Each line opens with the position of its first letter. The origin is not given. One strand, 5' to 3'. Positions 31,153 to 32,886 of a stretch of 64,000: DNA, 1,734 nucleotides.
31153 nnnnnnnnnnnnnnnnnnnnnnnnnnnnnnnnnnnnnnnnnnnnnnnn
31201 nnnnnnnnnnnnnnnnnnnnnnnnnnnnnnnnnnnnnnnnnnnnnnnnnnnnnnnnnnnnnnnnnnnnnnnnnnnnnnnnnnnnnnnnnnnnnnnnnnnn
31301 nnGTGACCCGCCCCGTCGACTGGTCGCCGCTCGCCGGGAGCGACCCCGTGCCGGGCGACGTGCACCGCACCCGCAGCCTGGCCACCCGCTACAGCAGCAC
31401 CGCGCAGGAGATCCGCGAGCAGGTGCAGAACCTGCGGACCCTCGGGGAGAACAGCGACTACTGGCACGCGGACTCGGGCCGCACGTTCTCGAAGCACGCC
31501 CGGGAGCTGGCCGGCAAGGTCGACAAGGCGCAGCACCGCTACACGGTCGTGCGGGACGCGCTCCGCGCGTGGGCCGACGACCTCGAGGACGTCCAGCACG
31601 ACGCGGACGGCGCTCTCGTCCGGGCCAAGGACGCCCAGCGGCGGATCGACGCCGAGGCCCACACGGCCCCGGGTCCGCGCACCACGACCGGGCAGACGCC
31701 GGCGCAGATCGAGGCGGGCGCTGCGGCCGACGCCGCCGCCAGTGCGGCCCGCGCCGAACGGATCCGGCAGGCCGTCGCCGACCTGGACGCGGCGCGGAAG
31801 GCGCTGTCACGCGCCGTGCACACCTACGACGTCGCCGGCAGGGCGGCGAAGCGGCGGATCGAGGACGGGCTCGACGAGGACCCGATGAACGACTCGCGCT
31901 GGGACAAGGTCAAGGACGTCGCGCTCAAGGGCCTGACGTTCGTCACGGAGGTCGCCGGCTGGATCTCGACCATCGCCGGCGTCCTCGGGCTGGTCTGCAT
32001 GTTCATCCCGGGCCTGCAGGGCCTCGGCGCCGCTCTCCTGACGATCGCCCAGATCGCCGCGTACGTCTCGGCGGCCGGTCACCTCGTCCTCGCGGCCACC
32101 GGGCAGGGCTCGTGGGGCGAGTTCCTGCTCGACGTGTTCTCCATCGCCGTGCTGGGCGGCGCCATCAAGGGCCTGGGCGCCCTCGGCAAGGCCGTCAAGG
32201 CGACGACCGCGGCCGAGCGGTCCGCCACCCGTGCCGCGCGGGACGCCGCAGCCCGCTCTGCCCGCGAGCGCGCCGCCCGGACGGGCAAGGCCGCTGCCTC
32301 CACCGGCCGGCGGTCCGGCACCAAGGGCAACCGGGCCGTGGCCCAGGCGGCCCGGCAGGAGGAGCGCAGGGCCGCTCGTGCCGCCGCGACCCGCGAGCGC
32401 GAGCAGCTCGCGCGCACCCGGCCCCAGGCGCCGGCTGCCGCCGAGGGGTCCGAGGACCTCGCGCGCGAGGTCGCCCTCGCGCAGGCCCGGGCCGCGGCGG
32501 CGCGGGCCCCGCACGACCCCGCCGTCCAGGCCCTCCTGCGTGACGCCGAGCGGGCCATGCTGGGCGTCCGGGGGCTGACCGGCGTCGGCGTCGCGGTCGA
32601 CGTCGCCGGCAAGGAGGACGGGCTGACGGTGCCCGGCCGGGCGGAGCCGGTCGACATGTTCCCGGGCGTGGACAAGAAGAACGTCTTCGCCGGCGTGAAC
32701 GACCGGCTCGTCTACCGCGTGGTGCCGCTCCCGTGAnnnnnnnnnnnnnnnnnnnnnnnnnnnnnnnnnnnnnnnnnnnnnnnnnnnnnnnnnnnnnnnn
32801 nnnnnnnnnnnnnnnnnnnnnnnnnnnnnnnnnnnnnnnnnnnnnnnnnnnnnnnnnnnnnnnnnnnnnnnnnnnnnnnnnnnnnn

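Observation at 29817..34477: Six-gene translationally coupled cassette: membrane protein, EspC/WXG-like helix protein, T7SS-signal-like 3-TM protein, two acidic proteins and an HNH nuclease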

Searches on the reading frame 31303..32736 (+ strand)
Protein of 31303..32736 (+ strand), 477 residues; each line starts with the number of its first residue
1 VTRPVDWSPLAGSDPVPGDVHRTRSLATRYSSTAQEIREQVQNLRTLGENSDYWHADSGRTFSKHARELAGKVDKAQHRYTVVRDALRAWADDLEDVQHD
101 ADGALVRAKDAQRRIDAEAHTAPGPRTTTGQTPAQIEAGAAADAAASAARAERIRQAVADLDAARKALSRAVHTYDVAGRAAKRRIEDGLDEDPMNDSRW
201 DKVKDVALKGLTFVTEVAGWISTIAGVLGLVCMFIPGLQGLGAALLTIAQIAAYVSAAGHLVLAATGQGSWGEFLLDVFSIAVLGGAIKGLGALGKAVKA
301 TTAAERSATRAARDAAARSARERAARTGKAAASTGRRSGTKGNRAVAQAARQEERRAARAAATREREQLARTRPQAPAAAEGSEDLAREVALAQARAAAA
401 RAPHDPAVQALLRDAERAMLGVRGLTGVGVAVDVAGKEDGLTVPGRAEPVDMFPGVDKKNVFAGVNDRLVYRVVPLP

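Call 6: search_protein_families(library=pfam, proteins=[window:31303-32736:+], max_evalue=1)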
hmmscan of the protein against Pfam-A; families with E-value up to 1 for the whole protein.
window:31303-32736:+ (477 aa): 2 families
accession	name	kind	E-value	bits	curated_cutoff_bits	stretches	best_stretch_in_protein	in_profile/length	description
PF05335.18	DUF745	-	0.00067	19.9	33.3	1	21-115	86-183/183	Protein of unknown function (DUF745)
PF06013.18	WXG100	-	0.0013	19.4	27.3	1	20-96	6-83/86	Proteins of 100 residues with WXG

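Call 7: search_protein_families(library=ncbifam, proteins=[window:31303-32736:+], max_evalue=1)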
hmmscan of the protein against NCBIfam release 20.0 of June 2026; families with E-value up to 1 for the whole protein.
window:31303-32736:+ (477 aa): 3 families
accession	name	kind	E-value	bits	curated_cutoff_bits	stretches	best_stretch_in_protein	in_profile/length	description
TIGR03930.1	WXG100_ESAT6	subfamily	0.00031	20.9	44.85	1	21-98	7-85/90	WXG100 family type VII secretion target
NF058533.1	antiphage_ProA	equivalog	0.0075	13.7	1500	1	19-414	814-1172/1903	anti-phage protein ProA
NF049857.1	InaC_CT813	equivalog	0.27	11.1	200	1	216-265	39-88/241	inclusion membrane protein InaC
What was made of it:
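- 31303..31875 (+): g3 N-domain (residues 1–191): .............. motif plus an elongated three-helix bundle. It belongs to the family that hits T7SS_signal and WXG100. The window protein itself is sub-threshold for WXG100 (calls 6, 7).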

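Call 10: find_encoding_contigs(protein=window:31303-32736:+, flank=10000, max_places=6)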
Protein window:31303-32736:+ (477 aa): 1 contig read that carries it; 1 place shown.
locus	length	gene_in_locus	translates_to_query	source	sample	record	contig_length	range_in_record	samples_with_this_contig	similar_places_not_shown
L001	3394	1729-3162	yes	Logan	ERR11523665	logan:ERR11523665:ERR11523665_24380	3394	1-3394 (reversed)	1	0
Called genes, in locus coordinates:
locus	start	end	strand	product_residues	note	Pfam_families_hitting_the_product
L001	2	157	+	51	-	?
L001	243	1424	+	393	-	-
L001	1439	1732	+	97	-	-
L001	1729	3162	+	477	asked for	-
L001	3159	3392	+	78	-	?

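Call 11: find_homologous_proteins(query=window:31303-32736:+)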
Query window:31303-32736:+ (477 aa): 3 proteins with E <= 0.001 among 8000 candidates.
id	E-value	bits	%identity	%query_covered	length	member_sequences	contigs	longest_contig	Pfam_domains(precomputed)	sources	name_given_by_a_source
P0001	4.3e-296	1000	100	100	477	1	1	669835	-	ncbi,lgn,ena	-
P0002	2.8e-148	513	57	100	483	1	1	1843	-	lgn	-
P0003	6.8e-49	185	36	95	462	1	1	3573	PF06013.19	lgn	-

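Call 14: find_encoding_contigs(protein=P0003, flank=10000)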
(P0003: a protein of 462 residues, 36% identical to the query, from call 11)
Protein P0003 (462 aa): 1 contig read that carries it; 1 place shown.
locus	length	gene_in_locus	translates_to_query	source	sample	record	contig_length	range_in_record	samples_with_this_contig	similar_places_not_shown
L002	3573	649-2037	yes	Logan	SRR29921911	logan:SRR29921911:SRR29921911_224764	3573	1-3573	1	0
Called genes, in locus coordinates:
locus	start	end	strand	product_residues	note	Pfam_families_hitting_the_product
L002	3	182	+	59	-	?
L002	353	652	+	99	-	-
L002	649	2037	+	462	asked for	PF06013:WXG100 (weak)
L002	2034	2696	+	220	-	-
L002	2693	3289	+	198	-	-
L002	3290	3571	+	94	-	?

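Call 15: find_encoding_contigs(protein=P0002, flank=10000)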
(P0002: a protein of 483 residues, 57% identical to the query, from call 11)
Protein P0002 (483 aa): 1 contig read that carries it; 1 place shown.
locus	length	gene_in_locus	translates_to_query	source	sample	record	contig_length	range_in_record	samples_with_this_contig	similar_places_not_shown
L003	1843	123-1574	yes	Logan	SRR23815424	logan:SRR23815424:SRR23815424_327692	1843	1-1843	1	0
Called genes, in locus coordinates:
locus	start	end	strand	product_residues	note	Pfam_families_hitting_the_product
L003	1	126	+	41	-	?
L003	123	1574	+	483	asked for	-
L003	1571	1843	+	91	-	?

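Call 28: search_protein_representatives(alignment_id=A1)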
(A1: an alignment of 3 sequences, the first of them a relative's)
Query: 3 sequences, 482 profile positions. Proteins with E-value up to 0.001 (for the whole library): 2456; up to 1e-10: 1564; up to 1e-30: 381. The best 150 are listed.
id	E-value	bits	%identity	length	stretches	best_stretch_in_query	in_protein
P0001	4.2e-250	847.2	-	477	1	1-482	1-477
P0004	3.7e-145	501.1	-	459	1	1-459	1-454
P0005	3.6e-91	323.0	-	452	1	1-442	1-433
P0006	2.0e-88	314.0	-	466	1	10-469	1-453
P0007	8.6e-87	308.6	-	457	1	3-459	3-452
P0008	4.5e-78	279.8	-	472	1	3-445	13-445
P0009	2.5e-74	267.5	-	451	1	1-440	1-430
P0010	2.6e-73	264.2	-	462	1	2-444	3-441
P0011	6.9e-73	262.7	-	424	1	1-324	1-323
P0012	1.8e-72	261.4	-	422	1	1-361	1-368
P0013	9.7e-71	255.7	-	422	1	2-312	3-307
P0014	1.0e-70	255.5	-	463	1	1-432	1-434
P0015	1.1e-70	255.4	-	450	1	1-441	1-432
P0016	4.8e-70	253.4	-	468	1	3-347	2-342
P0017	7.2e-68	246.2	-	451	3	1-113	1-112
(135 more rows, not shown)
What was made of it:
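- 2456 representative clusters match the family (381 at E ≤ 1e-30), nearly all 420–520 aa (call 28).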

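Call 31: search_protein_families(library=pfam, alignment_id=A2, max_evalue=0.01)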
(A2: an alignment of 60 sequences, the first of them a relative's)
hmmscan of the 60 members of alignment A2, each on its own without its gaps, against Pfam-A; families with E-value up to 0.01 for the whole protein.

A. member 1, P0001 (477 aa): 2 families
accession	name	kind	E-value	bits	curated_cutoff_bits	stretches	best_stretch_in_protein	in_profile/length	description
PF05335.18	DUF745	-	0.00067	19.9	33.3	1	21-115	86-183/183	Protein of unknown function (DUF745)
PF06013.18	WXG100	-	0.0013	19.4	27.3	1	20-96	6-83/86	Proteins of 100 residues with WXG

B. families by the number of members that match (of 60 scanned): 17 families
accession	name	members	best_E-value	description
PF21725.3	T7SS_signal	32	1.4e-11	Putative T7SS secretion signal domain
PF06013.18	WXG100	13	7.6e-09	Proteins of 100 residues with WXG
PF25547.1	WXG100_2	4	0.00026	WXG100 like domain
PF20990.2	DUF2207_C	3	0.0016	Predicted membrane protein (DUF2207) C-terminal domain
PF05593.20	RHS_repeat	1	2.7e-16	RHS Repeat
PF15594.11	Imm50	1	8.6e-11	Immunity protein 50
PF03527.20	RHS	1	3.4e-05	RHS protein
PF05335.18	DUF745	1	0.00067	Protein of unknown function (DUF745)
PF04108.17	ATG17_like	1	0.0014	Autophagy protein ATG17-like domain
PF02267.23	Rib_hydrolayse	1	0.0016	ADP-ribosyl cyclase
PF16901.10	DAO_C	1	0.0017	C-terminal domain of alpha-glycerophosphate oxidase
PF22905.2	Hydro_N_hd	1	0.0018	Hydrolase N-terminal helical domain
PF20237.3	DUF6594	1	0.0021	Family of unknown function (DUF6594)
PF06679.17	DUF1180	1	0.0065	Membrane protein FAM174-like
PF13643.11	DUF4145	1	0.0068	Domain of unknown function (DUF4145)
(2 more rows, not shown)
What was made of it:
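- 31303..31875 (+): 32/60 relatives hit PF21725 and 13/60 hit PF06013 (call 31).
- Of 60 relatives, 32 hit Pfam T7SS_signal and 13 hit WXG100 (call 31). Family-level T7SS_signal hits reach E = 1.4e-11 (call 31).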

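Call 35: find_related_loci(query=A1, collection=genome_contigs, flank=10000)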
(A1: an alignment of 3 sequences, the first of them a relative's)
Query A1 (477 aa) in genome_contigs; peptide patterns used: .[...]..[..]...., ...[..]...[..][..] (x = any residue, [..] = any of these).
173 stretches matched a pattern; 40 encode a relative of the query (tblastn E <= 1e-3); 40 distinct loci.
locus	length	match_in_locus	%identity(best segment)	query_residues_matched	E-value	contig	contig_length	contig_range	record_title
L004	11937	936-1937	34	3-336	2e-41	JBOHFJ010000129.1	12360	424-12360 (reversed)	MAG: Pseudonocardiaceae bacterium isolate SE1533_metabat2.bin.3_sub NODE_483_length_12360_cov_1.631162, whole genome sho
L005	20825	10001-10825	39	3-289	2e-40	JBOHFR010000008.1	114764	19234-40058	MAG: Pseudonocardiaceae bacterium isolate SE1498_metabat2.bin.2 NODE_8_length_114764_cov_23.845390, whole genome shotgun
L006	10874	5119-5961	41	3-291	6e-40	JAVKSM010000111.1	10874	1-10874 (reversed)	MAG: Pseudonocardiaceae bacterium isolate PQ2_20S_bin_6 c_000000000517, whole genome shotgun sequence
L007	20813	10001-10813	34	1-285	2e-39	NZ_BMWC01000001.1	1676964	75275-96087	Streptomyces lomondensis strain JCM 4866 sequence01, whole genome shotgun sequence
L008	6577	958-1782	39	3-285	9e-39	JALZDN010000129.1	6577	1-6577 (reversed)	MAG: Actinomycetota bacterium isolate SDM bin1 SC8801-03_k127_1918858, whole genome shotgun sequence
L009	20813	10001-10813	35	1-285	7e-38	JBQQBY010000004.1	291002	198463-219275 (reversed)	Streptomyces sp. 8N616 contig_4, whole genome shotgun sequence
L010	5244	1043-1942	38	3-315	1e-35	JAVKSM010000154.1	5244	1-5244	MAG: Pseudonocardiaceae bacterium isolate PQ2_20S_bin_6 c_000000001513, whole genome shotgun sequence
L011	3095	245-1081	36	3-289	2e-35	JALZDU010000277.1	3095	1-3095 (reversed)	MAG: Actinomycetota bacterium isolate SDM bin8 SC8801-03_k127_1543725, whole genome shotgun sequence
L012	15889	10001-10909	38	3-311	2e-35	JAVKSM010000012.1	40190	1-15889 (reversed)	MAG: Pseudonocardiaceae bacterium isolate PQ2_20S_bin_6 c_000000000044, whole genome shotgun sequence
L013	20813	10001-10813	34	1-285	5e-35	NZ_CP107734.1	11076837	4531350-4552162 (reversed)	Streptomyces sp. NBC_00631 chromosome, complete genome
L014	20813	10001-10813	35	1-285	5e-35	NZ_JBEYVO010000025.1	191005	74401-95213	Streptomyces sp. NPDC047043 NPDC047043_98_A7.ctg-0025, whole genome shotgun sequence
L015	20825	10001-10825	39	3-285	8e-43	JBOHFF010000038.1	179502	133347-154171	MAG: Pseudonocardiaceae bacterium isolate TC-B3_metabat2.bin.45 k127_369624, whole genome shotgun sequence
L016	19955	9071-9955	34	1-299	6e-31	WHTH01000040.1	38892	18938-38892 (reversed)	MAG: Pseudonocardiaceae bacterium isolate Dino_bin31 k141_542207_length_38892_cov_64.1991, whole genome shotgun sequence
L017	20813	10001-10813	32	1-285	8e-31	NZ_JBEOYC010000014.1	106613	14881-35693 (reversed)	Streptomyces sp. NPDC001982 NPDC001982_10_A2.ctg-0014, whole genome shotgun sequence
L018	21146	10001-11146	32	3-390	8e-30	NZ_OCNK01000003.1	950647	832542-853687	Blastococcus haudaquaticus strain DSM 44270, whole genome shotgun sequence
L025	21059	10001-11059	31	3-368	4e-26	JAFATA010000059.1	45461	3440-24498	MAG: Pseudonocardiales bacterium isolate CP_BM_ER_R8_32 BM_ER_R8_k147_934013, whole genome shotgun sequence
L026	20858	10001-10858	34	1-285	4e-25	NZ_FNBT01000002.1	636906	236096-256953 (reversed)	Blastococcus aurantiacus strain DSM 44268, whole genome shotgun sequence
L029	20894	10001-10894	30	3-305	5e-20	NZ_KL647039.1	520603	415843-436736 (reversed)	Streptomyces aureus strain NRRL B-1941 Doro1_scaffold10, whole genome shotgun sequence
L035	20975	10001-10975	28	1-320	3e-15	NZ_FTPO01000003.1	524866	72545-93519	Microbacterium sp. RU33B, whole genome shotgun sequence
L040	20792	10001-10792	30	3-252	2e-11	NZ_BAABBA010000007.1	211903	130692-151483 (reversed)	Georgenia daeguensis strain JCM 17459 sequence007, whole genome shotgun sequence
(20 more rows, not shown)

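Call 41: search_protein_families(library=pfam, proteins=[L018:3-1349:+, L018:1351-2637:+, L018:2650-4674:+, L018:4688-9064:+, L018:9061-9654:+, L018:9702-9995:+, L018:11452-12744:+, L018:12741-13313:+, L018:13383-13679:-, L018:14180-15730:+], max_evalue=0.01)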
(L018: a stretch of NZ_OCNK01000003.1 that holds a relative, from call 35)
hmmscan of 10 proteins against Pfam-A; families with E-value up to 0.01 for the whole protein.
L018:3-1349:+ (448 aa): 1 family
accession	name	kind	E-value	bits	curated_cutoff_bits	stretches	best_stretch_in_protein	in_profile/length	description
PF23931.1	Terminase_6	-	0.009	16.9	27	0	308-384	4-88/96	Terminase small subunit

L018:1351-2637:+ (428 aa): 1 family
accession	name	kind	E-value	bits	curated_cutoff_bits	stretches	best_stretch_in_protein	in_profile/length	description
PF13458.12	Peripla_BP_6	-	5.9e-11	43.1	31.7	1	50-389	1-327/343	Periplasmic binding protein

L018:2650-4674:+ (674 aa): 4 families
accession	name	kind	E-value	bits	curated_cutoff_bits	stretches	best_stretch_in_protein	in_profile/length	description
PF00069.31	Pkinase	-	4.5e-51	174.2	31.7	1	13-260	3-257/263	Protein kinase domain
PF07714.23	PK_Tyr_Ser-Thr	-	2.2e-34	119.3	23.1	1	13-258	3-252/258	Protein tyrosine and serine/threonine kinase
PF17667.7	Pkinase_fungal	-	0.00029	20.1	24.1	1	117-186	294-368/387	Fungal protein kinase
PF01636.29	APH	-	0.0086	16.3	23.2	1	98-149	136-188/239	Phosphotransferase enzyme family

L018:4688-9064:+ (1458 aa): 11 families
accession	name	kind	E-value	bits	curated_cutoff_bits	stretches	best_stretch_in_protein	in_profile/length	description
PF01580.24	FtsK_SpoIIIE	-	1.3e-57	195.3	24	2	628-794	28-220/221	FtsK/SpoIIIE family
PF16697.10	Yop-YscD_cpl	-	7.3e-14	52.2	33.2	1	91-181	1-93/94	Inner membrane component of T3SS, cytoplasmic domain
PF00498.31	FHA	-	6.5e-13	49.3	20.7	1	110-172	2-67/67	FHA domain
PF13401.12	AAA_22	-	1e-07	32.8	27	1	638-787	4-121/130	AAA domain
PF13191.12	AAA_16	-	3.3e-05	24.9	32.6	1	1264-1340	21-103/167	AAA ATPase domain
PF25199.1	nSTAND_NTPase5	-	0.00064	20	34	0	1265-1351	39-106/145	Novel STAND NTPase 5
PF13555.12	AAA_29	-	0.0015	18.7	27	0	629-663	14-46/61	P-loop containing region of AAA domain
PF01935.23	DUF87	-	0.0029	18.2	23.2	0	631-679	14-60/220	Helicase HerA, central domain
PF00240.29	ubiquitin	-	0.0039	17.4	25.4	1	18-72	12-68/72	Ubiquitin family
PF05872.18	HerA_C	-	0.006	15.7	22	0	632-664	14-46/502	Helicase HerA-like C-terminal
PF10412.15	TrwB_AAD_bind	-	0.0076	15.6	20.5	0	635-666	11-42/387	Type IV secretion-system coupling protein DNA-binding domain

L018:9061-9654:+ (197 aa): 0 families

L018:9702-9995:+ (97 aa): 2 families
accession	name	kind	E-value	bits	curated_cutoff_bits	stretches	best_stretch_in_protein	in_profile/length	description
PF19840.4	DUF6317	-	0.00016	22.8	27.4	1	1-93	1-93/100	Family of unknown function (DUF6317)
PF10824.14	T7SS_ESX_EspC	-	0.00082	20.2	23.5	1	1-92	1-98/100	Excreted virulence factor EspC, type VII ESX diderm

L018:11452-12744:+ (430 aa): 0 families

L018:12741-13313:+ (190 aa): 0 families

L018:13383-13679:- (98 aa): 2 families
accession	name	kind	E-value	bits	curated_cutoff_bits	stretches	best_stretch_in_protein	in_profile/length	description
PF06013.18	WXG100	-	7.7e-20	71.4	27.3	1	4-90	2-86/86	Proteins of 100 residues with WXG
PF10824.14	T7SS_ESX_EspC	-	0.00058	20.7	23.5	1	3-97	4-99/100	Excreted virulence factor EspC, type VII ESX diderm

L018:14180-15730:+ (516 aa): 2 families
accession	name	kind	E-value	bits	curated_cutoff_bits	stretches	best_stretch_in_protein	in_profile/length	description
PF02776.23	TPP_enzyme_N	-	7.6e-30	103.6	26.8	1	1-106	1-106/119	Thiamine pyrophosphate enzyme, N-terminal TPP binding domain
PF02775.26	TPP_enzyme_C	-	2.3e-27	96.1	21.9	1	374-510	18-150/151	Thiamine pyrophosphate enzyme, C-terminal TPP binding domain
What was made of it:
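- Closest known: Esx substrates of Actinomycetales and their small WXG100-like neighbours. Same: The motifs are variant forms (FXG / a proximal Asp) of the canonical WXG / YxxxD/E. EccC is fused to an FHA output domain, as seen in the related loci here (call 41).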

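Call 43: search_protein_families(library=pfam, proteins=[L005:9992-14413:+, L005:14410-14832:+, L017:3792-5918:+, L017:6035-7156:+, L017:7423-8034:+, L017:8082-9053:+, L017:11389-11985:+, L025:11458-12069:+, L025:12138-12539:+, L029:11288-11860:+], max_evalue=0.01)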
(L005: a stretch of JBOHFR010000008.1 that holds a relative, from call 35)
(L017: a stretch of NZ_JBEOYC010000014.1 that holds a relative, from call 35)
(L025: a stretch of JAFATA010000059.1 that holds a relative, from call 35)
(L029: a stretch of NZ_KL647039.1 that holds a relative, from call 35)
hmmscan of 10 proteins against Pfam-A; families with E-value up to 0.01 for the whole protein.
L005:9992-14413:+ (1473 aa): 6 families
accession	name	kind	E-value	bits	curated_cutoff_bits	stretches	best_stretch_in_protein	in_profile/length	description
PF05593.20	RHS_repeat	-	1e-94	309.9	22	13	678-713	1-36/38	RHS Repeat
PF20148.4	DUF6531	-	9.9e-23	80.7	24.1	1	325-396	2-74/74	Domain of unknown function (DUF6531)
PF21725.3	T7SS_signal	-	3.6e-10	40.6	27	1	17-178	69-236/241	Putative T7SS secretion signal domain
PF03527.20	RHS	-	3.8e-06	27.1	27.9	1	1260-1290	4-34/38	RHS protein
PF15283.12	DUF4595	-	2.6e-05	24.7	34.2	0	1145-1172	70-97/202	Domain of unknown function (DUF4595) with porin-like fold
PF25023.1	TEN_YD-shell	-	2.8e-05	22.8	50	0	794-949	605-749/909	Teneurin YD-shell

L005:14410-14832:+ (140 aa): 1 family
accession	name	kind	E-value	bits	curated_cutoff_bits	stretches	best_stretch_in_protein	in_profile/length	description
PF25297.1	DUF7878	-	6.6e-23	81.5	25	1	3-128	1-127/128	Domain of unknown function (DUF7878)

L017:3792-5918:+ (708 aa): 8 families
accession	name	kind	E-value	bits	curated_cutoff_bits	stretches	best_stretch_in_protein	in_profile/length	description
PF13641.12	Glyco_tranf_2_3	-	3.2e-37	129.2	27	1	338-556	2-230/230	Glycosyltransferase like family 2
PF01522.26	Polysacc_deac_1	-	2.5e-36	124.8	23.1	1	66-174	5-112/124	Polysaccharide deacetylase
PF00535.33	Glycos_transf_2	-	6.4e-33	114.5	23.3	1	340-502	1-167/168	Glycosyl transferase family 2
PF13632.12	Glyco_trans_2_3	-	2.7e-29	102.9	27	1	417-610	2-195/198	Glycosyl transferase family group 2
PF13506.12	Glyco_transf_21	-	1.5e-20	73.9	21.7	1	398-554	16-173/174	Glycosyl transferase family 21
PF03142.21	Chitin_synth_2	-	8.9e-09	34.9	27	1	408-501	196-291/527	Chitin synthase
PF10111.15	Glyco_tranf_2_2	-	1.2e-06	28.7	27.3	1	340-426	1-94/276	Glycosyltransferase like family 2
PF13704.12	Glyco_tranf_2_4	-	0.0035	18.2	27.5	0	347-401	2-53/98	Glycosyl transferase family 2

L017:6035-7156:+ (373 aa): 1 family
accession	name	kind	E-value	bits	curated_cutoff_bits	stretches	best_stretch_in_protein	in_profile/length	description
PF01757.29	Acyl_transf_3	-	1.7e-23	83.6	31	1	1-348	4-323/326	Acyltransferase domain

L017:7423-8034:+ (203 aa): 0 families

L017:8082-9053:+ (323 aa): 0 families

L017:11389-11985:+ (198 aa): 0 families

L025:11458-12069:+ (203 aa): 0 families

L025:12138-12539:+ (133 aa): 0 families

L029:11288-11860:+ (190 aa): 0 families
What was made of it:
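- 32203..32736 (+): g3 variable C-terminal tail (residues 301–477; the range includes the stop codon): Arg/Ala-rich, predicted helical. It occupies the polymorphic payload position. Relatives carry DUF6531 plus RHS repeats plus a toxin here instead (call 43).
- On Pfam PF21725 T7SS_signal: 32/60 homologues hit at E ≤ 0.01 (best 1.4e-11; call 31), and an RHS relative scores 40.6 bits (call 43).
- On Polymorphic toxin/effector system: Alternative RHS-plus-toxin payloads are followed by a DUF7878 gene (call 43).
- Closest known: Pfam PF21725 'Putative T7SS secretion signal domain' proteins of Actinobacteria. Same: 32/60 homologues of g3 hit this model, and RHS-toxin relatives hit it too (calls 31, 43).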

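Call 72: search_protein_families(library=padloc, proteins=[window:31303-32736:+], max_evalue=0.01)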
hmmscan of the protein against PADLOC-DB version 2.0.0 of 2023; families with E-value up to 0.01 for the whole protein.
window:31303-32736:+ (477 aa): 1 family
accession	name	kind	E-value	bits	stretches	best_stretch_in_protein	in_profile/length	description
PDLC00553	JetC2|JetC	-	8.8e-06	21.9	1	23-221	311-514/1361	DUF3584 domain; MukB-like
